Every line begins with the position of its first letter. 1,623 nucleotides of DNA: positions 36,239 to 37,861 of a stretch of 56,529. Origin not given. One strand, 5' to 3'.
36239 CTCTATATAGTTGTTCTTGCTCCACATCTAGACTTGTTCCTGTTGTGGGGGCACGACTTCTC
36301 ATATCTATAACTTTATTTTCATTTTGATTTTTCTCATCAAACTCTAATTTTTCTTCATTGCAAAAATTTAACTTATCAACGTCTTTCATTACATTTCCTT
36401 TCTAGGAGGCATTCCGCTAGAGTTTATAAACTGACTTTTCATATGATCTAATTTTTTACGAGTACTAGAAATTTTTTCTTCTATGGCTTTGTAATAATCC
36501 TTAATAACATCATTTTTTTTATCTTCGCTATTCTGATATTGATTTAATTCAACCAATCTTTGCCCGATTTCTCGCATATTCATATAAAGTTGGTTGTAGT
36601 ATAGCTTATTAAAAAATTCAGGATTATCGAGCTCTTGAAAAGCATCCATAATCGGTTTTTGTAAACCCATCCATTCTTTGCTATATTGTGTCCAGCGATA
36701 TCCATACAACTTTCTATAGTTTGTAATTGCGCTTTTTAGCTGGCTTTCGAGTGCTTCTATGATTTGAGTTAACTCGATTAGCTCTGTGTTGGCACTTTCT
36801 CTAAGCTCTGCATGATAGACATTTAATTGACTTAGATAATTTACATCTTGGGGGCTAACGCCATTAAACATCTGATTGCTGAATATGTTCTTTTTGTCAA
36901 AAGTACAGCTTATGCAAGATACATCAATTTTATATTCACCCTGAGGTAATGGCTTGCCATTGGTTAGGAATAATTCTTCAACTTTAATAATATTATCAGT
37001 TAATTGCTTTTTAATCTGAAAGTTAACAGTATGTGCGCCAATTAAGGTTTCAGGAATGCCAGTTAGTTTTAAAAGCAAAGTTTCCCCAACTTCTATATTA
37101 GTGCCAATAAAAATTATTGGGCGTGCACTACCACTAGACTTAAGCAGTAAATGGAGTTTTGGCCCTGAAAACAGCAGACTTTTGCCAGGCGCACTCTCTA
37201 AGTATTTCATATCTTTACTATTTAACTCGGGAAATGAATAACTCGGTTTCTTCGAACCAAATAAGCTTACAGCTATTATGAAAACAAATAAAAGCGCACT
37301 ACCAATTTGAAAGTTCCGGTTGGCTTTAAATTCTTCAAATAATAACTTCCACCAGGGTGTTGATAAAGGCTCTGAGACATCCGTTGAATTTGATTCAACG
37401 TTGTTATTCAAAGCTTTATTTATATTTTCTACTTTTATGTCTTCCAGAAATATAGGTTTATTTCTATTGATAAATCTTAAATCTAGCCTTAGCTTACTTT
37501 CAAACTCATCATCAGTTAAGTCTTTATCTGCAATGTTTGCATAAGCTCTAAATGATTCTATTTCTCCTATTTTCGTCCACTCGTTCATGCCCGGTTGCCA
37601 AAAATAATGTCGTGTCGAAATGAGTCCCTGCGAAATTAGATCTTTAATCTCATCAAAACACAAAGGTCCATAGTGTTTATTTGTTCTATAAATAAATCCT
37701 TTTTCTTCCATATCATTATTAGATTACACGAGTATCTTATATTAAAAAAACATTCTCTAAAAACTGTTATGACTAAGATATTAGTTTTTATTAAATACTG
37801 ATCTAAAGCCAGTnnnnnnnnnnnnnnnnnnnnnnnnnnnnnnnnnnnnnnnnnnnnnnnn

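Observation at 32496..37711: GYF-domain membrane protein translationally coupled to a 1297-aa coiled coil that ends in a PLPPLPP tail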

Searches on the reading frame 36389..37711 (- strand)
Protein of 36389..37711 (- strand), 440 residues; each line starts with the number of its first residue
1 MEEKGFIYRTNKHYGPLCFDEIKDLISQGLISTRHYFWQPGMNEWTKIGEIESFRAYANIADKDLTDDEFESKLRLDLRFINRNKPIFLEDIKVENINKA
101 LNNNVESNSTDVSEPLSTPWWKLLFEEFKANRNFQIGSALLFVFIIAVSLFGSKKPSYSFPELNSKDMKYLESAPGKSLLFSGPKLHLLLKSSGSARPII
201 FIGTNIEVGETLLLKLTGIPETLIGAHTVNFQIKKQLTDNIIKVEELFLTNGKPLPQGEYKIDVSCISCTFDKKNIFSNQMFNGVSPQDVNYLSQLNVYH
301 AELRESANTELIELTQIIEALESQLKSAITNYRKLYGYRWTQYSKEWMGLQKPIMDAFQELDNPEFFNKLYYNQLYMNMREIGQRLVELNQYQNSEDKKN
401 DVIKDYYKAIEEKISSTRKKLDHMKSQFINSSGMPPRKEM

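Call 3: search_protein_families(library=pfam, proteins=[window:36389-37711:-], max_evalue=0.1)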
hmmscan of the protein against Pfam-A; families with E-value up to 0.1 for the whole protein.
window:36389-37711:- (440 aa): 3 families
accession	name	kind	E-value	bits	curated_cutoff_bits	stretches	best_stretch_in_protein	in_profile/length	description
PF14237.11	GYF_2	-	3.3e-08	33.6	25.8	1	6-53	2-49/50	GYF domain 2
PF20379.3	DUF6674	-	0.03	14.4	28.5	1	387-431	50-92/251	Family of unknown function (DUF6674)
PF07495.19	Y_Y_Y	-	0.037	14.4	26.6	0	254-269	34-49/65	Y_Y_Y domain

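Call 7: find_homologous_proteins(query=window:36389-37711:-)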
Query window:36389-37711:- (440 aa): 1 proteins with E <= 0.001 among 4907 candidates.
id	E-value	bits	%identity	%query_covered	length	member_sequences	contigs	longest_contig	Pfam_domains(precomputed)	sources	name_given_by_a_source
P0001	6.8e-294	992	100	100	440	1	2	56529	PF14237.12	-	-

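Call 14: search_protein_representatives(protein=window:36389-37711:-)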
Query: 440 residues. Proteins with E-value up to 0.001 (for the whole library): 538; up to 1e-10: 265; up to 1e-30: 16. The best 150 are listed.
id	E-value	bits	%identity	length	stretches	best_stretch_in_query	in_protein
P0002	3.0e-74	266.9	35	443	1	1-438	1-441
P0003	7.4e-68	245.8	35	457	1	2-438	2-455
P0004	2.7e-48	181.4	32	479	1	6-439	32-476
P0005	1.3e-47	179.1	29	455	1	1-438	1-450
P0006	1.6e-47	178.8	29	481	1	6-401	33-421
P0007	2.2e-46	175.1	28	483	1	6-438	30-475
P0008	3.7e-46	174.3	30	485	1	6-435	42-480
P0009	4.1e-46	174.2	31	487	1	5-396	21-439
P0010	2.3e-41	158.6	27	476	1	5-436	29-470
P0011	5.8e-41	157.2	28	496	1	6-437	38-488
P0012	1.8e-40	155.6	29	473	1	5-437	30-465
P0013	3.4e-39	151.4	27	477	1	5-394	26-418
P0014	3.9e-39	151.2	27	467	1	5-436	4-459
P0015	4.1e-37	144.5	34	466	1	5-402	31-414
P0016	1.0e-33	133.3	27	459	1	5-438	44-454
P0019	7.5e-30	120.6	23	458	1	12-437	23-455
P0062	2.1e-21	92.8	20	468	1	6-394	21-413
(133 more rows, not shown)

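Call 20: find_related_loci(query=A3, collection=genome_contigs, flank=10000)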
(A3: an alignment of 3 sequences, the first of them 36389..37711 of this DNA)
Query A3 (440 aa) in genome_contigs; peptide patterns used: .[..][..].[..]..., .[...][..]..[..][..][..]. (x = any residue, [..] = any of these).
65 stretches matched a pattern; 1 encode a relative of the query (tblastn E <= 1e-3); 1 distinct loci.
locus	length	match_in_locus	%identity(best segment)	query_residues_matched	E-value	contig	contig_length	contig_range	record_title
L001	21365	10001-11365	34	1-438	8e-76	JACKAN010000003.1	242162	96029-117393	MAG: Bdellovibrionaceae bacterium isolate HK-STAS-BDEL-6 HK-STAS-BDEL-6_3, whole genome shotgun sequence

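Call 22: find_homologous_proteins(query=A1, max_evalue=1e-10)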
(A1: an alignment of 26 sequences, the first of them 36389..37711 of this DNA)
Query A1 (26 sequences) (440 aa, profile of the alignment): 2 proteins with E <= 1e-10 among 8000 candidates.
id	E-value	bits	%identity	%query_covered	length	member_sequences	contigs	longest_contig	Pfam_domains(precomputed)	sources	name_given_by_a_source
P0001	4.4e-129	450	100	100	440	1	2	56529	PF14237.12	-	-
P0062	1.3e-121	425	20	88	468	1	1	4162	PF14237.12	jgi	jgi:hypothetical protein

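Call 24: find_related_loci(query=A4, collection=metagenome_contigs, flank=10000)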
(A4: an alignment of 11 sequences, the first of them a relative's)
Query A4 (479 aa) in metagenome_contigs; peptide patterns used: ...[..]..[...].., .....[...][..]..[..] (x = any residue, [..] = any of these).
91 stretches matched a pattern; 1 encode a relative of the query (tblastn E <= 1e-3); 1 distinct loci.
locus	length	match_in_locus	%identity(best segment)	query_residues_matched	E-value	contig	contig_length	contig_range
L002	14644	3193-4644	50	2-479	1e-158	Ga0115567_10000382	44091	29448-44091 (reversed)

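Call 26: find_encoding_contigs(protein=P0062, flank=10000, max_places=10)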
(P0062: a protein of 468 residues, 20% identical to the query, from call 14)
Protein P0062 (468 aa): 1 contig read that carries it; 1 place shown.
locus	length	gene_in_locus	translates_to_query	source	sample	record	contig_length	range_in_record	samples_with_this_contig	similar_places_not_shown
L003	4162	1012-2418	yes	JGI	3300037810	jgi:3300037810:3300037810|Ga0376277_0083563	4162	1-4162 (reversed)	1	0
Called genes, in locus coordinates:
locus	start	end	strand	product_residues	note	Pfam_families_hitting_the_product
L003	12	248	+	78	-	-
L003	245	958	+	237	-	PF13677:MotB_plug, PF00691:OmpA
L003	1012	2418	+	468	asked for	PF14237:GYF_2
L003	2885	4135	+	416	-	-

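Call 31: search_solved_structures(query=window:36389-37711:-, max_evalue=10, show_alignments=2)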
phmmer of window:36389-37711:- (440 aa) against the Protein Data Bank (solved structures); distinct sequences matched with E-value up to 10: 2.
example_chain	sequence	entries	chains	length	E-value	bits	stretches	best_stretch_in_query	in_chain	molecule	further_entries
2lzn_A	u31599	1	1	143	0.12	14.5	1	375-425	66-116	DNA primase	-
7z3c_A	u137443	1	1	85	0.17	14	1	7-53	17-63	Adventurous gliding motility protein X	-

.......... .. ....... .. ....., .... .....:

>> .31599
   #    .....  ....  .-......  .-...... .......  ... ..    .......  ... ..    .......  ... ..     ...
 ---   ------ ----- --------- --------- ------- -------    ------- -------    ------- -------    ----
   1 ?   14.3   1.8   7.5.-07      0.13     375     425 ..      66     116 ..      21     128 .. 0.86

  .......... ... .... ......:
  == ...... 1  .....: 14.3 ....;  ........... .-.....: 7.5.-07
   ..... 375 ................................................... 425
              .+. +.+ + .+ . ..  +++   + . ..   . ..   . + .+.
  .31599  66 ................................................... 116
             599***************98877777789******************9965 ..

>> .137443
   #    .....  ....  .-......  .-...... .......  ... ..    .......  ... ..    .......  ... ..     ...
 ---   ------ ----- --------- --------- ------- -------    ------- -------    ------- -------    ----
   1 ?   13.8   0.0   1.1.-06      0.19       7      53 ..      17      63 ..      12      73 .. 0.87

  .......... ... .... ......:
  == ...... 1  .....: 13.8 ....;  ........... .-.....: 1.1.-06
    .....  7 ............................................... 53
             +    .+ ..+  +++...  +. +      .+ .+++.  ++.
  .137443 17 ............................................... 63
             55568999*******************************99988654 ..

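Call 32: list_cluster_members(proteins=[P0002, P0003, P0004, P0005, L001:11375-13852:+, L002:4613-7759:+, L001:13899-14705:+, L002:7784-8821:+, L001:9048-9848:-, P0019])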
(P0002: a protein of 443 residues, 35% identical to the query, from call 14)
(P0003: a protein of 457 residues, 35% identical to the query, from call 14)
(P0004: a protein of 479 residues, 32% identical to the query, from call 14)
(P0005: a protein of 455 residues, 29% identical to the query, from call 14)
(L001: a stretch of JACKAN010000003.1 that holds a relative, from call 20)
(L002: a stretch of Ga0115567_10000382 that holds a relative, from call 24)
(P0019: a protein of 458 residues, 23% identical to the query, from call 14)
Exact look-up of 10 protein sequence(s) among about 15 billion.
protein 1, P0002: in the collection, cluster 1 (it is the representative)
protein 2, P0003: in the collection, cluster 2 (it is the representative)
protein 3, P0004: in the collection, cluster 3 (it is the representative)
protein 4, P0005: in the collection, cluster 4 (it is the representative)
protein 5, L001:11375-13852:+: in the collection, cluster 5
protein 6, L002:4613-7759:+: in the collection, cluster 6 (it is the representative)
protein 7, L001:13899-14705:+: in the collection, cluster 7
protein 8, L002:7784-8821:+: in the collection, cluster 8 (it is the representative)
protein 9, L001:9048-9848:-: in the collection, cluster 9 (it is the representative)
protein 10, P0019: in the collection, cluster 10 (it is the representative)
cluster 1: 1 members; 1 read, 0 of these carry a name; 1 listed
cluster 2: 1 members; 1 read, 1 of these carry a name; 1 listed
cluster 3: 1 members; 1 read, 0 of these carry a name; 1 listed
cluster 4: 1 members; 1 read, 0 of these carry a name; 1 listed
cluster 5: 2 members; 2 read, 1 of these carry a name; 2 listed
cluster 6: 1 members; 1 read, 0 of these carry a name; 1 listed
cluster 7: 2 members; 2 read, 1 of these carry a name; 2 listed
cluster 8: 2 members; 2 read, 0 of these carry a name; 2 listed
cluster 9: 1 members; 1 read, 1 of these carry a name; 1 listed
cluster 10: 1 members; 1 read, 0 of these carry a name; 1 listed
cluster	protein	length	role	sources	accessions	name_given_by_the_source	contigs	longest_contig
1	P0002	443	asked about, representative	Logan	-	-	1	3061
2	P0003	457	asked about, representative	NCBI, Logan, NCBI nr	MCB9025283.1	MAG: DUF4339 domain-containing protein [Bdellovibrionaceae bacterium] | DUF4339 domain-containing protein [Pseudobdellovibrionaceae bacterium]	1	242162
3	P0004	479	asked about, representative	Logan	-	-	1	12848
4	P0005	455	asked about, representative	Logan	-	-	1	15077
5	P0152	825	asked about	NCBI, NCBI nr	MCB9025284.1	MAG: hypothetical protein H6625_03130 [Bdellovibrionaceae bacterium] | hypothetical protein [Pseudobdellovibrionaceae bacterium]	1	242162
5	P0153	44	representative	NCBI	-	-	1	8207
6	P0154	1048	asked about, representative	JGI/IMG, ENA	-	-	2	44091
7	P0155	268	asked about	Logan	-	-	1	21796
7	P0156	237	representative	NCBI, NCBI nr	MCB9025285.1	MAG: LysM peptidoglycan-binding domain-containing protein [Bdellovibrionaceae bacterium] | LysM peptidoglycan-binding domain-containing protein [Pseudobdellovibrionaceae bacterium]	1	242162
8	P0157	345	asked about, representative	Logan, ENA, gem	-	-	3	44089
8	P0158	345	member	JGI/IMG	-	-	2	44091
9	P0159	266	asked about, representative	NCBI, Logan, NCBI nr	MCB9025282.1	MAG: MotA/TolQ/ExbB proton channel family protein [Bdellovibrionaceae bacterium] | MotA/TolQ/ExbB proton channel family protein [Pseudobdellovibrionaceae bacterium]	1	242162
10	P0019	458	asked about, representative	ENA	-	-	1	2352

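Call 44: predict_structure(alignment_id=A1)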
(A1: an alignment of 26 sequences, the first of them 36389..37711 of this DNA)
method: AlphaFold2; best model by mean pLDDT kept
length: 440 residues; sequences in the alignment: 26
mean_pLDDT: 84.0   pTM: 0.61
mean pLDDT of the five models: 84.0, 83.0, 82.5, 82.2, 81.8
residues with pLDDT >= 90: 282; 70-90: 80; 50-70: 30; < 50: 48
segments of 3 or more residues with pLDDT < 50: 77-117, 128-132
pLDDT, mean of each block of 10 residues (from residue 1): 82 91 91 94 95 88 86 63 36 40 39 45 51 59 81 71 94 94 94 78 96 95 92 95 89 91 94 87 93 95 95 96 95 91 94 93 91 95 96 84 94 97 93 81
secondary structure, 60 per line:
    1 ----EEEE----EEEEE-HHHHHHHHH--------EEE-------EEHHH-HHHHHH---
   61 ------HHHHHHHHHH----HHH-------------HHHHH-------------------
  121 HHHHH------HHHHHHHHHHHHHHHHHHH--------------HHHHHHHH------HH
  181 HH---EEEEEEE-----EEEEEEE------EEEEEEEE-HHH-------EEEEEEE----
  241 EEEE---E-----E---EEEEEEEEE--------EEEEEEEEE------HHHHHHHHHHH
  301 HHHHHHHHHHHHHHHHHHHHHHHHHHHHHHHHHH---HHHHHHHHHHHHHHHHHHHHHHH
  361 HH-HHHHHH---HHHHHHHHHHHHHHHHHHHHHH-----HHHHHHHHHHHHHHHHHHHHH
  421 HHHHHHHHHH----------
elements in order: E5-8 E13-17 H19-27 E36-38 H52-57 H67-76 H97-101 H121-125 H132-150 H165-172 H179-182 E186-192 E198-204 E211-218 E230-236 E241-244 E258-266 E275-283 H290-334 H338-362 H364-369 H373-394 H400-430

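Call 48: fold_search(model_id=the predicted structure, library=pdb)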
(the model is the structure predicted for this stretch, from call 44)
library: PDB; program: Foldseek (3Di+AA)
matches with E <= 10: 1047; with E <= 0.001: 0
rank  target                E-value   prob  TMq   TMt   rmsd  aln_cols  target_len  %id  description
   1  9hj6_A                1.8e-03  0.44  0.11  0.11  25.9       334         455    9  TRPML1 in complex with compound 2 (released 2025-06-04)
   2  9ekz_A                2.3e-03  0.47  0.12  0.12  28.3       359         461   10  (+)ML-SI3 bound TRPML2 in an open state (released 2025-06-18)
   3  7ko2_D                5.1e-03  0.47  0.11  0.08  23.5       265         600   12  Restraining state of near full-length Hsp70 DnaK (released 2021-09-15)
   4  9hla_A                9.1e-03  0.23  0.10  0.10  27.1       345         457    9  TRPML1 in complex with compound 9a (released 2025-06-04)
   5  9hl8_A                1.3e-02  0.21  0.10  0.10  27.9       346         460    8  TRPML1 in complex with compound 8 (released 2025-06-04)
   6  9eks_A                1.6e-02  0.21  0.12  0.11  27.9       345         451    9  ML2-SA1 bound TRPML1-V432A/A433G in a partially open state (released 2025-06-18)
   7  9cbz_A                1.6e-02  0.21  0.11  0.10  27.9       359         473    9  Cryo-EM structure of mouse TRPML1 channel Y404W at 2.86 Angstrom resolution (released 2024-10-09)
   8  9cc2_A                1.7e-02  0.23  0.13  0.13  26.8       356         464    8  Cryo-EM structure of mouse PI(4,5)P2-bound TRPML1 channel at 2.46 Angstrom resolution (released 2024-10-09)
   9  9hlb_A                1.7e-02  0.20  0.10  0.10  27.4       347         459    9  TRPML1 in complex with compound 10 (released 2025-06-04)
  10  9eba_A                1.8e-02  0.23  0.12  0.12  26.5       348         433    9  Human TRPML1 bound to Sybody57 (released 2026-01-21)
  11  9r64_I                1.8e-02  0.21  0.11  0.08  35.3       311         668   11  CPS secretion pathway Wza-Wzc_C1 (Conf 0) (released 2026-03-04)
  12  7z3c_MODEL_1_A        2.2e-02  1.00  0.13  0.56   4.7        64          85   17  Solution structure of GltJ GYF domain from Myxococcus xanthus (released 2023-02-22)
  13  3b2d_C                2.3e-02  0.72  0.14  0.32   6.1       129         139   14  Crystal structure of human RP105/MD-1 complex (released 2011-11-09)
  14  6e7p_A                2.5e-02  0.18  0.11  0.10  28.2       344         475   10  cryo-EM structure of human TRPML1 with PI35P2 (released 2018-11-28)
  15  9ekt_A                3.1e-02  0.18  0.13  0.13  26.9       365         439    8  (+)ML-SI3 bound TRPML1-V432A/A433G in a partially open state (released 2025-06-18)
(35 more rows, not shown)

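Call 49: search_protein_families(library=ncbifam, proteins=[window:36389-37711:-], max_evalue=0.01)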
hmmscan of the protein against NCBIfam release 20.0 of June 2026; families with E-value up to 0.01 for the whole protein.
window:36389-37711:- (440 aa): 0 families

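Call 88: search_protein_families(library=padloc, proteins=[window:36389-37711:-], max_evalue=0.01)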
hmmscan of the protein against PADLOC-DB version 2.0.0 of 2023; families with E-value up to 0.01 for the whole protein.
window:36389-37711:- (440 aa): 0 families

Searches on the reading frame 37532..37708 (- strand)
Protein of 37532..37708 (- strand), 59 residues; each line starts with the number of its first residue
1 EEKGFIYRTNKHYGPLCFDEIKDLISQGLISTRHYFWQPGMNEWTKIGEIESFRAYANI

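Call 68: search_solved_structures(query=A6, max_evalue=1, show_alignments=3)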
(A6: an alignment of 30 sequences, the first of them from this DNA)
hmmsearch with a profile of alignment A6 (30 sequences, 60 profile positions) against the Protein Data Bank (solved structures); distinct sequences matched with E-value up to 1: 4.
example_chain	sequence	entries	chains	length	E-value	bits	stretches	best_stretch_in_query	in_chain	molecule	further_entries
7z3c_A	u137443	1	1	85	5.2e-13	51.8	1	3-57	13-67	Adventurous gliding motility protein X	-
8z9y_E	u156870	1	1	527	0.0026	20.7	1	9-51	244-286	Protein TIC 56, chloroplastic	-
7vcf_Q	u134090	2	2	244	0.032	17.2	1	14-52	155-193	Tic56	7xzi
2bv2_A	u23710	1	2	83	0.57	13.2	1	3-16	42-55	CIONA BETAGAMMA-CRYSTALLIN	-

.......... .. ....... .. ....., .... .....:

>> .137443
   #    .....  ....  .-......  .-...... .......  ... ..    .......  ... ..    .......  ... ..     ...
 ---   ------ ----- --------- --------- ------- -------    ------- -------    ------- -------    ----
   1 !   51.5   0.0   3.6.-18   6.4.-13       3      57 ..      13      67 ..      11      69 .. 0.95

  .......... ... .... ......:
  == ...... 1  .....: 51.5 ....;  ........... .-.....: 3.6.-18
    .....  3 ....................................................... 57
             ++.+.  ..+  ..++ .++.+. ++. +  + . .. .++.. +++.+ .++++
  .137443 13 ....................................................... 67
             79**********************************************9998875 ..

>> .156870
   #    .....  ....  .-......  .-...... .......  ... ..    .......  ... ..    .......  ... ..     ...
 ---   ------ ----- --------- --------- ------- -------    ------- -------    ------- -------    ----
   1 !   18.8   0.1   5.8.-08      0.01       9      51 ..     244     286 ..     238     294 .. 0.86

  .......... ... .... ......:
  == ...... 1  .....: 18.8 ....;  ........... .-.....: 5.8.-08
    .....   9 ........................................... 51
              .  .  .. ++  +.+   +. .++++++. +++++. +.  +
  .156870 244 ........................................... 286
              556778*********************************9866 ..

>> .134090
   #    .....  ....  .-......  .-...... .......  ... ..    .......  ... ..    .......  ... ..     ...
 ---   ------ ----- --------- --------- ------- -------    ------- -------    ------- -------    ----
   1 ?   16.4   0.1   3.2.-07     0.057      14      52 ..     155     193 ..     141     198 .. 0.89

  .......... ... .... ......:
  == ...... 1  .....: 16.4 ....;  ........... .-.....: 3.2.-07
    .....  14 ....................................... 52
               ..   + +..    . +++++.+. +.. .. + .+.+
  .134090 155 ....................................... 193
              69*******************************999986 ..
